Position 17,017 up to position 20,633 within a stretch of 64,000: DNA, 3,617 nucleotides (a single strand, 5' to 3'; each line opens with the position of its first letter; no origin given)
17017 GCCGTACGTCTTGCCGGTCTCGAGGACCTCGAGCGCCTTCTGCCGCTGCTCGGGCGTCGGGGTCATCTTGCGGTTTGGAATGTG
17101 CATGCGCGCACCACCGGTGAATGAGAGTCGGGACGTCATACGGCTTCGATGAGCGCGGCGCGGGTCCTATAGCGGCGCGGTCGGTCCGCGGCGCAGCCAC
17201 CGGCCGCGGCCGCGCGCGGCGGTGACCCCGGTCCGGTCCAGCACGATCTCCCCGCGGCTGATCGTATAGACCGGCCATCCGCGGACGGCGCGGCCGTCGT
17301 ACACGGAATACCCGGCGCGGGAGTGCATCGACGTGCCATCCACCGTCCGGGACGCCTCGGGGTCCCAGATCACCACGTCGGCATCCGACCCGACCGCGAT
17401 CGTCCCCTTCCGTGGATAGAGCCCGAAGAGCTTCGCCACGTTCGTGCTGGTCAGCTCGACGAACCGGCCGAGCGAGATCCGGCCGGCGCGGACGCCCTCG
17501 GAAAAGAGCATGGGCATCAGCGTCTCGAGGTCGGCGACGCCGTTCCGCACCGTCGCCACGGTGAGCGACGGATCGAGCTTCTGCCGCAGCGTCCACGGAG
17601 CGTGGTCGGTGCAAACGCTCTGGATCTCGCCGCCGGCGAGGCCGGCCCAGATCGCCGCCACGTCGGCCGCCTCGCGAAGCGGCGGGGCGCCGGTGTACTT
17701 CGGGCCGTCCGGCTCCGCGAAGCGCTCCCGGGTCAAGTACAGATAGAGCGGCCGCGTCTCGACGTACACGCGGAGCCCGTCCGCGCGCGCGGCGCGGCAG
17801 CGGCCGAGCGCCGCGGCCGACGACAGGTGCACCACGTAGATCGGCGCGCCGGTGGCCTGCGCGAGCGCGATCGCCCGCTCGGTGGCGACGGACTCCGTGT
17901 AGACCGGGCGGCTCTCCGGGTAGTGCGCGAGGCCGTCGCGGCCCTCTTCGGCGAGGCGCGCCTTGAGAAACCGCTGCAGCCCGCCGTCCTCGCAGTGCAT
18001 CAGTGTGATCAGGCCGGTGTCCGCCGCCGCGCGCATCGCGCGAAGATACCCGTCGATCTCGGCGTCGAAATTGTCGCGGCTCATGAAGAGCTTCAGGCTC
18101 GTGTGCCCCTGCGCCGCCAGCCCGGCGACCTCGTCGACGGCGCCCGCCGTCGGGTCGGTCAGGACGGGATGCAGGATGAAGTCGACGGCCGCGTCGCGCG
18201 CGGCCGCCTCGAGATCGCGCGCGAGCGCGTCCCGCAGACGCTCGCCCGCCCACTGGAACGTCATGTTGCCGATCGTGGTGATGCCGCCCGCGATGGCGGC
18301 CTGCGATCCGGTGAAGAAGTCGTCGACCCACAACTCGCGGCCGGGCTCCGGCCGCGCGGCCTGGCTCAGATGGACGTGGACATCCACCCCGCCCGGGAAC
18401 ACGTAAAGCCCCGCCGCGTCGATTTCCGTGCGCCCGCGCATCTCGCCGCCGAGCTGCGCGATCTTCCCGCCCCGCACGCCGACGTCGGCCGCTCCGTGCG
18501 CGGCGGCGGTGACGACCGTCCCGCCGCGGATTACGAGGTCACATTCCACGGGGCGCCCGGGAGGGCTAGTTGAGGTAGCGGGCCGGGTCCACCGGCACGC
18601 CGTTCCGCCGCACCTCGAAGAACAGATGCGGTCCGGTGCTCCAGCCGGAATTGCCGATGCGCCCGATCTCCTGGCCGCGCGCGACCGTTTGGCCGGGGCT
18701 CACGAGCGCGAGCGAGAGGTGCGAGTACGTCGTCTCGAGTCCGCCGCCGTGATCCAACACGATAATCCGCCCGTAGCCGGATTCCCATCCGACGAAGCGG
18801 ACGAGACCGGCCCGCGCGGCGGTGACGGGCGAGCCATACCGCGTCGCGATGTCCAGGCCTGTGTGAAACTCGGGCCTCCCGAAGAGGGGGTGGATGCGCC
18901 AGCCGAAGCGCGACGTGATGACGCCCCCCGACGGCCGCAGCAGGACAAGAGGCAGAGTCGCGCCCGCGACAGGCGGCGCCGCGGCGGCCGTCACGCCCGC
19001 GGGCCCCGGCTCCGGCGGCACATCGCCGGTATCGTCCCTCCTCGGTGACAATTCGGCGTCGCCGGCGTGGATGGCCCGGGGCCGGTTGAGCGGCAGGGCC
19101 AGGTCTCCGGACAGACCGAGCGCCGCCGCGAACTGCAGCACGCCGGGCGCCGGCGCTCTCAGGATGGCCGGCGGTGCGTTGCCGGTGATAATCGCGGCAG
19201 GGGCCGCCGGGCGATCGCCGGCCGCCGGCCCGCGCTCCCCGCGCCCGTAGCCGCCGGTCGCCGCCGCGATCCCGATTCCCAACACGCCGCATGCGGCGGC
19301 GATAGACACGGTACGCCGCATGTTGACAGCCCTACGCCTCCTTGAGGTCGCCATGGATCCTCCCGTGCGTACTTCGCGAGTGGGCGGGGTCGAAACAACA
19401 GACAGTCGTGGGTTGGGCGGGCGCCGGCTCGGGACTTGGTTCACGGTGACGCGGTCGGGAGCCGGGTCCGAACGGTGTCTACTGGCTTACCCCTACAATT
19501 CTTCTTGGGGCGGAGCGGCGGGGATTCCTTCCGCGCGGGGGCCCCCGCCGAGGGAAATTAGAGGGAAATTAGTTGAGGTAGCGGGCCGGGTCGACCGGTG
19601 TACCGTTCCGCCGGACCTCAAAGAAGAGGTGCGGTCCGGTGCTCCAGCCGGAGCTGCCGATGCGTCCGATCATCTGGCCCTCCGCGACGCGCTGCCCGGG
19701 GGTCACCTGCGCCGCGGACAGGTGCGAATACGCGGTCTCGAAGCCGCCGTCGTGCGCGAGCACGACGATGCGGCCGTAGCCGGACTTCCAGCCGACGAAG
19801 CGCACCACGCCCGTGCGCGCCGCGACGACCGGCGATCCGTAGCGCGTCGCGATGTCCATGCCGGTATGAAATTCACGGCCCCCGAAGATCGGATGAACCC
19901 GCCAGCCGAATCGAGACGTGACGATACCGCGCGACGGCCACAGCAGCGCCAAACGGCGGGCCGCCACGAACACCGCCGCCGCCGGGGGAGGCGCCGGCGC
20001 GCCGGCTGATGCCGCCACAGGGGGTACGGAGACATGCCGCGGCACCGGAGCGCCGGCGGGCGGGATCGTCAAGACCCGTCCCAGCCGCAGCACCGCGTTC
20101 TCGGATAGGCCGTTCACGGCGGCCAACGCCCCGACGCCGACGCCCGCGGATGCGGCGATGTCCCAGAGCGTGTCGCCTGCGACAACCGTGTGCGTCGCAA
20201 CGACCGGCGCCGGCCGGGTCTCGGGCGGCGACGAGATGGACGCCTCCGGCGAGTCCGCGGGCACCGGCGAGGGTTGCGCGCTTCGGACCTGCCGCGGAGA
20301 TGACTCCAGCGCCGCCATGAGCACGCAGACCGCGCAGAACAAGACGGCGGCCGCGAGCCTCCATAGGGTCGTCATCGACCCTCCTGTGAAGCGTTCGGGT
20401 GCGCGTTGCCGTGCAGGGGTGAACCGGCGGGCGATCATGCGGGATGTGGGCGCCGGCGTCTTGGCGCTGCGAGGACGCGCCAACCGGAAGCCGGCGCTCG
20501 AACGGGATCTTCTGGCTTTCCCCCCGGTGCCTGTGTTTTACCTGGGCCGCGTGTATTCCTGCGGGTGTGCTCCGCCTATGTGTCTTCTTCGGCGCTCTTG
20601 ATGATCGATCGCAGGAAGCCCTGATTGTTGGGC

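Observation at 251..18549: Accessory island with five DegT-family aminotransferases, an AtzE/AtzG-like amidase pair, an LmbE deacetylase, HyuAB, a cyclic amidohydrolase and an ATPase-less ABC importer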

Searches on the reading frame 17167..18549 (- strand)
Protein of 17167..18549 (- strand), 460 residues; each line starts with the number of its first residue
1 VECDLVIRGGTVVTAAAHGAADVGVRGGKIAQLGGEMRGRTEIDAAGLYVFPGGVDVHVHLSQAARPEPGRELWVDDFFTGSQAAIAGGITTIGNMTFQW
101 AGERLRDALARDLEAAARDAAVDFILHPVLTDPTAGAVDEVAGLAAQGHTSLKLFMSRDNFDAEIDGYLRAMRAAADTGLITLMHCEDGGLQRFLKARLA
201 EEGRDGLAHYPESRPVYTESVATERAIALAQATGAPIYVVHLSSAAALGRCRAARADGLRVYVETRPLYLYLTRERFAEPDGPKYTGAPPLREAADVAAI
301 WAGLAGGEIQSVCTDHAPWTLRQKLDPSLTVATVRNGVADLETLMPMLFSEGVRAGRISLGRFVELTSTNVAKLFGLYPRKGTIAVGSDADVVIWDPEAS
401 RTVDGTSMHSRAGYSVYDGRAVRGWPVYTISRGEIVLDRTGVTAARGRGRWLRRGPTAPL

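Call 5: search_protein_families(library=pfam, proteins=[window:17167-18549:-])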
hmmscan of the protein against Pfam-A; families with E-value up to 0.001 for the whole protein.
window:17167-18549:- (460 aa): 2 families
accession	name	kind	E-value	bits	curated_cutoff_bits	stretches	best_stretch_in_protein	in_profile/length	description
PF01979.26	Amidohydro_1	-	2.1e-21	77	25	1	49-436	1-345/345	Amidohydrolase family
PF07969.17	Amidohydro_3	-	1e-17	65.2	29.7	2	42-250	2-216/472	Amidohydrolase family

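Call 7: search_protein_families(library=ncbifam, proteins=[window:17167-18549:-], max_evalue=0.00001)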
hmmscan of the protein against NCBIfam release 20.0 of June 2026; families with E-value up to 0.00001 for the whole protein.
window:17167-18549:- (460 aa): 42 families (the best 25 are shown)
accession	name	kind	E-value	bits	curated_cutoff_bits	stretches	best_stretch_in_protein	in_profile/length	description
NF009941.0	PRK13404.1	subfamily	5.3e-127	424.3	647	1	2-455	3-462/478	dihydropyrimidinase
TIGR02033.1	D-hydantoinase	equivalog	8.3e-121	404.1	393.25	1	6-454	2-454/454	dihydropyrimidinase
NF004839.0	PRK06189.1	equivalog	3.7e-87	292.8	631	1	2-451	2-444/451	allantoinase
TIGR03178.1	allantoinase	equivalog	6.8e-86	288.8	357.85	1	4-451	1-438/441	allantoinase AllB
NF002668.0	PRK02382.1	equivalog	6e-69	232.8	452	1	17-454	13-428/436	dihydroorotase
NF006559.0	PRK09060.1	equivalog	9.3e-68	228.5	482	1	2-444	4-429/444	dihydroorotase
NF058538.1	ergo_util_ErtD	equivalog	3.7e-67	227.1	600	1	3-453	1-445/446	hydantoin-5-propionate amidohydrolase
NF058539.1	ergo_uti2_ErtD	equivalog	5.1e-66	223.4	650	1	4-453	3-446/449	hydantoin-5-propionate amidohydrolase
NF005960.0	PRK08044.1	equivalog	4.6e-63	213.5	688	1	1-451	1-447/453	allantoinase AllB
TIGR00857.1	pyrC_multi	subfamily_domain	7.9e-63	212.8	279.05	1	21-437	6-409/412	dihydroorotase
NF005751.0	PRK07575.1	equivalog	1.5e-53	181.8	529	1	4-449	4-431/440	dihydroorotase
NF006837.0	PRK09357.1-2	equivalog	6.1e-53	179.9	575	1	6-438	4-423/428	dihydroorotase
NF006841.0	PRK09357.2-2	equivalog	2.8e-52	177.8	640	1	13-439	11-419/421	dihydroorotase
NF006844.0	PRK09357.2-5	equivalog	1.4e-47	162.7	701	2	170-437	165-420/422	dihydroorotase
NF006836.0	PRK09357.1-1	equivalog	2.3e-46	158.4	538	1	7-438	6-425/432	dihydroorotase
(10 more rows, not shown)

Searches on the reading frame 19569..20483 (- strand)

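Call 6: search_protein_families(library=pfam, proteins=[window:19569-20483:-])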
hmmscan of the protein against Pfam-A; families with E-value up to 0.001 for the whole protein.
window:19569-20483:- (304 aa): 2 families
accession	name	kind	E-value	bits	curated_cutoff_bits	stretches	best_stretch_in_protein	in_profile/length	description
PF01551.29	Peptidase_M23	-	2.7e-34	117.7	28.7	1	205-299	2-96/96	Peptidase family M23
PF01476.26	LysM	-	7.8e-14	51.8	20.9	1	98-141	1-43/43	LysM domain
